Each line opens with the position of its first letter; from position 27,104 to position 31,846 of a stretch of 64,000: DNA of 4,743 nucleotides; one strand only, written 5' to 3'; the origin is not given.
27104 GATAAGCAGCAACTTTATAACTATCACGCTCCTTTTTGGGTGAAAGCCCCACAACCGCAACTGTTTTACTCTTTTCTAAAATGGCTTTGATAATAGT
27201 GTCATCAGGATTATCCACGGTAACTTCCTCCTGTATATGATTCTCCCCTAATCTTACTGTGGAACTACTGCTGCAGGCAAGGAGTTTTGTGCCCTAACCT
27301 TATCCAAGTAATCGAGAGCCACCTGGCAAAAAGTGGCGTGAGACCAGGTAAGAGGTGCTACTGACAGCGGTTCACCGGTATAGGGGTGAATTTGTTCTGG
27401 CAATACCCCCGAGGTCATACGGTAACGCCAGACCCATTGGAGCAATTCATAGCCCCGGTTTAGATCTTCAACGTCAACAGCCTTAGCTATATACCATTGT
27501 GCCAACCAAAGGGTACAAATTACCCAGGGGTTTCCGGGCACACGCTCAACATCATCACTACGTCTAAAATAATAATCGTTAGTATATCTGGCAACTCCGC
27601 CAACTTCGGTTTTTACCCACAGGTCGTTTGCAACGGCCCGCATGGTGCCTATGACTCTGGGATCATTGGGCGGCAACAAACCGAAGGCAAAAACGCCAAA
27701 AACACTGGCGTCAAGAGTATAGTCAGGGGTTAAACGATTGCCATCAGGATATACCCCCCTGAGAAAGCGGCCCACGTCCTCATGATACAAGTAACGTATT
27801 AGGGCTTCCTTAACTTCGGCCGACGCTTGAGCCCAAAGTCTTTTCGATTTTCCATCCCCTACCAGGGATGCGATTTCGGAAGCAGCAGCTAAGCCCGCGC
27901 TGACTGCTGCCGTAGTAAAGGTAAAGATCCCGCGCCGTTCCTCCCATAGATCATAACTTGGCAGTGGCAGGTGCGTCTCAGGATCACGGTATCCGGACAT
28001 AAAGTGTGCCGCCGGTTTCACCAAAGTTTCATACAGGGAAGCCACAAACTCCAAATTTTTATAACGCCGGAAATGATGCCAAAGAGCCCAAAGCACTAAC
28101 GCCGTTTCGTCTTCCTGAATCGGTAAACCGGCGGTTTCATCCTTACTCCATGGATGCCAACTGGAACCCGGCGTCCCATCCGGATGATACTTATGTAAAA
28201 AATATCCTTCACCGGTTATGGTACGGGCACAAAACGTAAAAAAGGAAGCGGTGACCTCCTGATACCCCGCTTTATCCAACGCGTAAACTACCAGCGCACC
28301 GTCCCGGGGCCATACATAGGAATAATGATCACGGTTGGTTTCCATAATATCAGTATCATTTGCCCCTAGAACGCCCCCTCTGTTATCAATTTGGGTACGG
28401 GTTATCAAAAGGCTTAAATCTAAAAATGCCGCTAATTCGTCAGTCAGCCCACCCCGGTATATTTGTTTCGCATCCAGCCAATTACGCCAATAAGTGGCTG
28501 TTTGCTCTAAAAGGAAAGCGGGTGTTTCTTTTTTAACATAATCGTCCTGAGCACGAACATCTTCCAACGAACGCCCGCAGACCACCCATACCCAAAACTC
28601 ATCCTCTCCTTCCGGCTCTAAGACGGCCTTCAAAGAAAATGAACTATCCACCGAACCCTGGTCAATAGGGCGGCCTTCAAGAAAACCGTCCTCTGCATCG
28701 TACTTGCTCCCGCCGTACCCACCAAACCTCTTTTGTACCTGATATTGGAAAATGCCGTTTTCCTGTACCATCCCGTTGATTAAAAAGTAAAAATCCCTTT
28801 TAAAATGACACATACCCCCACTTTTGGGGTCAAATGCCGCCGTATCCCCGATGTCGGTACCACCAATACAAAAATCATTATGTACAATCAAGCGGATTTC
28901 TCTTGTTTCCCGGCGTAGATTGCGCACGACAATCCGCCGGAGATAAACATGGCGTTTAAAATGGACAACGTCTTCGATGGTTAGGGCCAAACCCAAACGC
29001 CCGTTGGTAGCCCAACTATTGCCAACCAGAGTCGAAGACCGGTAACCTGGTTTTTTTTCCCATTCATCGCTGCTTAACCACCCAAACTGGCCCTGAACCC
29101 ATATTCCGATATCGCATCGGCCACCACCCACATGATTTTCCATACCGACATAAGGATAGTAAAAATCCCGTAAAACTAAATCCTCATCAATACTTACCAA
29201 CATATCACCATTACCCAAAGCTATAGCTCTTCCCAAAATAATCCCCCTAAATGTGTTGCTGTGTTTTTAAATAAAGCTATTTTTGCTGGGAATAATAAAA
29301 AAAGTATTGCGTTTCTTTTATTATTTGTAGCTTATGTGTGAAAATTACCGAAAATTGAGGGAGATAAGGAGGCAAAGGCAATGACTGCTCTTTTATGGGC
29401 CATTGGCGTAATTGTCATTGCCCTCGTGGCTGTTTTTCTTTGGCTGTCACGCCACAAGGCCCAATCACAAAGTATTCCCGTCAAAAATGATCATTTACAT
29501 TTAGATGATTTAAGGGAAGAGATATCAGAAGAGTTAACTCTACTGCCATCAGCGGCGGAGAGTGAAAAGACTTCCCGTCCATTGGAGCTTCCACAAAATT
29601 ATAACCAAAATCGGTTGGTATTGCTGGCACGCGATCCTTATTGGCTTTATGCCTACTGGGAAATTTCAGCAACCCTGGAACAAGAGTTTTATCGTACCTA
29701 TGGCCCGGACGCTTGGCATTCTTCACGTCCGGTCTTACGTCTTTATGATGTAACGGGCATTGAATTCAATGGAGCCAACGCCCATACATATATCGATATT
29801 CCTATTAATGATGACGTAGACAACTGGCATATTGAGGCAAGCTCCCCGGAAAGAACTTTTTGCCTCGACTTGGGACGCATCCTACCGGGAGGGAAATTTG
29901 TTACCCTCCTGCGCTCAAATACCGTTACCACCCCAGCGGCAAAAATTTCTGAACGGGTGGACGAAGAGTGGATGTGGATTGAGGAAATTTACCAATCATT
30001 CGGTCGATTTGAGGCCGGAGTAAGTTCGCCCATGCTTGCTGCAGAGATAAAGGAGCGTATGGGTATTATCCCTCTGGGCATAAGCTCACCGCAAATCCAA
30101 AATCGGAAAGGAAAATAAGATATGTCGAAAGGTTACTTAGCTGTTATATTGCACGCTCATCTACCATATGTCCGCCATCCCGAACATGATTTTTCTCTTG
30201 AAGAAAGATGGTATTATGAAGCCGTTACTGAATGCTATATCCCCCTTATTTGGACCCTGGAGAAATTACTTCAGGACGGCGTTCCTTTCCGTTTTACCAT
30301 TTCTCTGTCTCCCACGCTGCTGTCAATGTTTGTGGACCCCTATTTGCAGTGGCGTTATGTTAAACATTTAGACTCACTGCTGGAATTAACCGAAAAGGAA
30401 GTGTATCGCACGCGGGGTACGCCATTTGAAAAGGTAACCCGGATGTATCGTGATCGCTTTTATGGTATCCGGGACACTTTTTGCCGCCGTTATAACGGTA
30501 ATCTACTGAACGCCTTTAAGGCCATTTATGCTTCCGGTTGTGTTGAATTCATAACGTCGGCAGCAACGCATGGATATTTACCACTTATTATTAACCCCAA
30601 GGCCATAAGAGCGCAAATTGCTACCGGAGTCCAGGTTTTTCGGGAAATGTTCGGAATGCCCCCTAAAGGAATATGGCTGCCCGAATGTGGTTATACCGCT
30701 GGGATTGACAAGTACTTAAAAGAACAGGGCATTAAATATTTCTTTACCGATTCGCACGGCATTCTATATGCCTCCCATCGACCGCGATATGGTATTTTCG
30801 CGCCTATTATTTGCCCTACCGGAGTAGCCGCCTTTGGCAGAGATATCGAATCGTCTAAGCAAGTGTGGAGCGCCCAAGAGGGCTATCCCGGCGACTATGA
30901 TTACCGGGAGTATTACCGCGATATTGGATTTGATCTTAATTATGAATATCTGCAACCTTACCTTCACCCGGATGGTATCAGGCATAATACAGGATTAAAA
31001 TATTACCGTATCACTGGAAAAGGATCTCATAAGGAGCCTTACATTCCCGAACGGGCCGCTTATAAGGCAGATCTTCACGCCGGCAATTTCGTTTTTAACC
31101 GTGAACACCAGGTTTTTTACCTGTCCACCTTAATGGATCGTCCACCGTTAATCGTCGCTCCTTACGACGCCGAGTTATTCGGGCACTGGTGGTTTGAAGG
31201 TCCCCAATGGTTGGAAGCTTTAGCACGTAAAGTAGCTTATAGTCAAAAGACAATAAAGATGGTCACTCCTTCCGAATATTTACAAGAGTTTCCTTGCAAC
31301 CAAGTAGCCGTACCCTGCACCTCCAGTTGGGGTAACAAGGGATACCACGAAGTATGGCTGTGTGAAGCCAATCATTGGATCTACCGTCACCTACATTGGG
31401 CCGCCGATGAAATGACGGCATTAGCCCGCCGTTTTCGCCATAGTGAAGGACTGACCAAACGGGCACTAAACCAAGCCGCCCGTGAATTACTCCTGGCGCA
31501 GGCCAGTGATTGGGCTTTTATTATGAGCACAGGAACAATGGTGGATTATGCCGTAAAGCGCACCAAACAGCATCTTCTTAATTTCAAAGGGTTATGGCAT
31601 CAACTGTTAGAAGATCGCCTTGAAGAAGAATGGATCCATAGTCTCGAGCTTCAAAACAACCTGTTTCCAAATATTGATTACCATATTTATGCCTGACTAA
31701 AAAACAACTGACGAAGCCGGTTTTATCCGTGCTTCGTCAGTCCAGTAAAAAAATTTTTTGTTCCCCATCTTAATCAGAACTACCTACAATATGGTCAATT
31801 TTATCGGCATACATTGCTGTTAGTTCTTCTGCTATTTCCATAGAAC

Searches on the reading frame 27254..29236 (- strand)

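Call 30: search_protein_families(library=pfam, proteins=[window:27254-29236:-])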
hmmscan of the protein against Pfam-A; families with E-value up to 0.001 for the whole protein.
window:27254-29236:- (660 aa): 1 family
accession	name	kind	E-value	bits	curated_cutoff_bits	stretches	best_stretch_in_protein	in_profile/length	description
PF00723.27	Glyco_hydro_15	-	5.4e-30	105.1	22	1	300-640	31-426/427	Glycosyl hydrolases family 15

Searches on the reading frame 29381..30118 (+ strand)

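Call 30: search_protein_families(library=pfam, proteins=[window:29381-30118:+])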
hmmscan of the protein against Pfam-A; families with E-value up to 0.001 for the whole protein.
window:29381-30118:+ (245 aa): 1 family
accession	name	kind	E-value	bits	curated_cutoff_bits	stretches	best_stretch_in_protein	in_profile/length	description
PF16258.11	DUF4912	-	6e-42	143.1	29.4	1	74-195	1-118/118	Domain of unknown function (DUF4912)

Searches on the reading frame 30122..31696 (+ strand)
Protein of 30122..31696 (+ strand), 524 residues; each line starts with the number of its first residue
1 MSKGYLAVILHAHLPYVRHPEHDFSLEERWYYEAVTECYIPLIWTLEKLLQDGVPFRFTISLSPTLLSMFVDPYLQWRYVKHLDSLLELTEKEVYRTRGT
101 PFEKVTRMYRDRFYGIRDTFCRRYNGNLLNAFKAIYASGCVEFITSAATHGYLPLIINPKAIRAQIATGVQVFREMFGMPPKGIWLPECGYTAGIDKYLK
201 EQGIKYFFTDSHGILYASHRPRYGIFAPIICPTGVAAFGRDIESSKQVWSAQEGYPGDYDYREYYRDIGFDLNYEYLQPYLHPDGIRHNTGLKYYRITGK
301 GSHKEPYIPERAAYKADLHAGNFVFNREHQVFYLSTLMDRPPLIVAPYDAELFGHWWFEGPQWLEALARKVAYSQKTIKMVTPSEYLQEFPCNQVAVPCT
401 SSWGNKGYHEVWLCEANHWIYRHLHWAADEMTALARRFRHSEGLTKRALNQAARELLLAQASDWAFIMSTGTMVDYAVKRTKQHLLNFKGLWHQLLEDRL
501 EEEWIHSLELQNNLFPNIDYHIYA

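Call 30: search_protein_families(library=pfam, proteins=[window:30122-31696:+])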
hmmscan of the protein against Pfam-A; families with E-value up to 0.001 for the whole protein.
window:30122-31696:+ (524 aa): 3 families
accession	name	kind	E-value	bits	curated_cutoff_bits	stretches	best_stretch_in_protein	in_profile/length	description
PF03065.20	Glyco_hydro_57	-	1.6e-41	143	21.2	1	8-394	2-286/291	Glycosyl hydrolase family 57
PF09210.16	BE_C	-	8.8e-38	129.2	25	1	423-523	1-101/101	1,4-alpha-glucan branching enzyme, C-terminal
PF01074.27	Glyco_hydro_38N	-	6.9e-05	22.8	25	1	156-210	89-144/270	Glycosyl hydrolases family 38 N-terminal domain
